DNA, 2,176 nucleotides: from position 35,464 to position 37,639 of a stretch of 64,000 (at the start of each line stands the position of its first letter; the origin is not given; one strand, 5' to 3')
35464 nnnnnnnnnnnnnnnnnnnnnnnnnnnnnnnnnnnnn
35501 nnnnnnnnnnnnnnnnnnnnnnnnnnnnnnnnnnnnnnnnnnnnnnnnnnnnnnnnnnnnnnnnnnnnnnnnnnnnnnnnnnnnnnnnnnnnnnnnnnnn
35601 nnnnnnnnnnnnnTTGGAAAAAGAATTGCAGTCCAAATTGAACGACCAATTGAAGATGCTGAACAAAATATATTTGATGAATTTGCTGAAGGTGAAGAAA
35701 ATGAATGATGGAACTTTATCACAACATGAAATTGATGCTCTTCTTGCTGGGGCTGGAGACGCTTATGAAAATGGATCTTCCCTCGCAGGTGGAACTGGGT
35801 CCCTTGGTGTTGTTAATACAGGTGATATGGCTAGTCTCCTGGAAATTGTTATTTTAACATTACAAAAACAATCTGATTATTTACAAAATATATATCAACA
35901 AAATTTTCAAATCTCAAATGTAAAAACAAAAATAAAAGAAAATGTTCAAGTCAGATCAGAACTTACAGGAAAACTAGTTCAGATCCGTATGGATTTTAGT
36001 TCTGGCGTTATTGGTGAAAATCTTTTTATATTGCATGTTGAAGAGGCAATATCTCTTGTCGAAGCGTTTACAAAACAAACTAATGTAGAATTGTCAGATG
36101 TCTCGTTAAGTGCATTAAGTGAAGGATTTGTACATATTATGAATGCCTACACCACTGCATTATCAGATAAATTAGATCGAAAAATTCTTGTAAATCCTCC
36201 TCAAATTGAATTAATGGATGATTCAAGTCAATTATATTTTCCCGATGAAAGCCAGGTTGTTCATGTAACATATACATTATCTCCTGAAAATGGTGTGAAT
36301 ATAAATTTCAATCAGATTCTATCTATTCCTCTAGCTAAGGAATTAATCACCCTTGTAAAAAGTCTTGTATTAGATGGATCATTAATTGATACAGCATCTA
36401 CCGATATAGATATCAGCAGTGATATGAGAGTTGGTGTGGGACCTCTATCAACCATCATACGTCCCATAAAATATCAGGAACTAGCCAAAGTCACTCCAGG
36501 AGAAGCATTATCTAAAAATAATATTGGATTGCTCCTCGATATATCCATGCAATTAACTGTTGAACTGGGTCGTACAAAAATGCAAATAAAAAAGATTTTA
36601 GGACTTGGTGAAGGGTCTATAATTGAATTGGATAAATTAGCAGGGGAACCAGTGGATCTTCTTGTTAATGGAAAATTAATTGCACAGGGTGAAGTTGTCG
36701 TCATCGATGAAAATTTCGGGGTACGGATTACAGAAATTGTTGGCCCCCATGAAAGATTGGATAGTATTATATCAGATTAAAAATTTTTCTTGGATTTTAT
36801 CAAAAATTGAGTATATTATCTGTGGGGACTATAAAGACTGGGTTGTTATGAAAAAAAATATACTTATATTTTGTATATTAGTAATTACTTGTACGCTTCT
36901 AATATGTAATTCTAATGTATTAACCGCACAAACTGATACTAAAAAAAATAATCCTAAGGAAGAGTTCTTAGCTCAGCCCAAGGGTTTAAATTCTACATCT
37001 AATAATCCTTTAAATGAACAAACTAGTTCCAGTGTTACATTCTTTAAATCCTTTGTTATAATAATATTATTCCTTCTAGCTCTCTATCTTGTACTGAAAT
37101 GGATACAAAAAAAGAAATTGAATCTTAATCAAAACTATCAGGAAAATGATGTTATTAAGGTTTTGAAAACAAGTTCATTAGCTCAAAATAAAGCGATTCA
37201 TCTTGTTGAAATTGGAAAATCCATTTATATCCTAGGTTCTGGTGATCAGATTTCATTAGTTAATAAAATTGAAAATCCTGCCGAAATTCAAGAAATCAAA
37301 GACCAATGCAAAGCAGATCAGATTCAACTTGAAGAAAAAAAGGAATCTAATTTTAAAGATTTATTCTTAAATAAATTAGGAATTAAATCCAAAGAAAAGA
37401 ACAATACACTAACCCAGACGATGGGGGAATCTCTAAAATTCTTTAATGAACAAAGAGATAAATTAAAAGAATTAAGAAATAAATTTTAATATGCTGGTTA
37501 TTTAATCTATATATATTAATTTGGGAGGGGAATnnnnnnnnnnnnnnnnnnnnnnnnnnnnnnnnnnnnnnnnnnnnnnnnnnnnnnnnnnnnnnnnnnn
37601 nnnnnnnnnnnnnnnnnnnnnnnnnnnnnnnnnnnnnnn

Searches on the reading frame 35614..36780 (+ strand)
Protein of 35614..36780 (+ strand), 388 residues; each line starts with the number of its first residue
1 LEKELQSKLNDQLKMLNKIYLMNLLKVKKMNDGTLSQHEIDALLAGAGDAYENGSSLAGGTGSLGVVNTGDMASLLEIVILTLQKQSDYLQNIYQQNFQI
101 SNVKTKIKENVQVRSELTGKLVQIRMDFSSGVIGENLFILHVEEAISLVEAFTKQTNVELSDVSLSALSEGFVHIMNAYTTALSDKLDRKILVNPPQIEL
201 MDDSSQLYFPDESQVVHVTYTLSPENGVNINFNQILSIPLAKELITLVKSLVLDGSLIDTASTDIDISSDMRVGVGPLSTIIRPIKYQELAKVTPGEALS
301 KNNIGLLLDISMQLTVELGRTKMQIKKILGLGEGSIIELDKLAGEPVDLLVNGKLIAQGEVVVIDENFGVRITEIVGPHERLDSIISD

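Call 52: search_protein_families(library=pfam, proteins=[window:35614-36780:+], max_evalue=0.001)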
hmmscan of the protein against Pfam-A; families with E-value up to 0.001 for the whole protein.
window:35614-36780:+ (388 aa): 1 family
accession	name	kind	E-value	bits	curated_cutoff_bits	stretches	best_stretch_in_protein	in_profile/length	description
PF01052.25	FliMN_C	-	8.4e-26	90.2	23.8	1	307-376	3-72/73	Type III flagellar switch regulator (C-ring) FliN C-term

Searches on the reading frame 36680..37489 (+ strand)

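Call 52: search_protein_families(library=pfam, proteins=[window:36680-37489:+], max_evalue=0.001)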
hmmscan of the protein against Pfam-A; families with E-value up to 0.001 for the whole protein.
window:36680-37489:+ (269 aa): 1 family
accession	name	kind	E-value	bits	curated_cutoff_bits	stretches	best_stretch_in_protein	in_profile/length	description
PF04347.18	FliO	-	5e-09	36.6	22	1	141-228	1-85/91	Flagellar biosynthesis protein, FliO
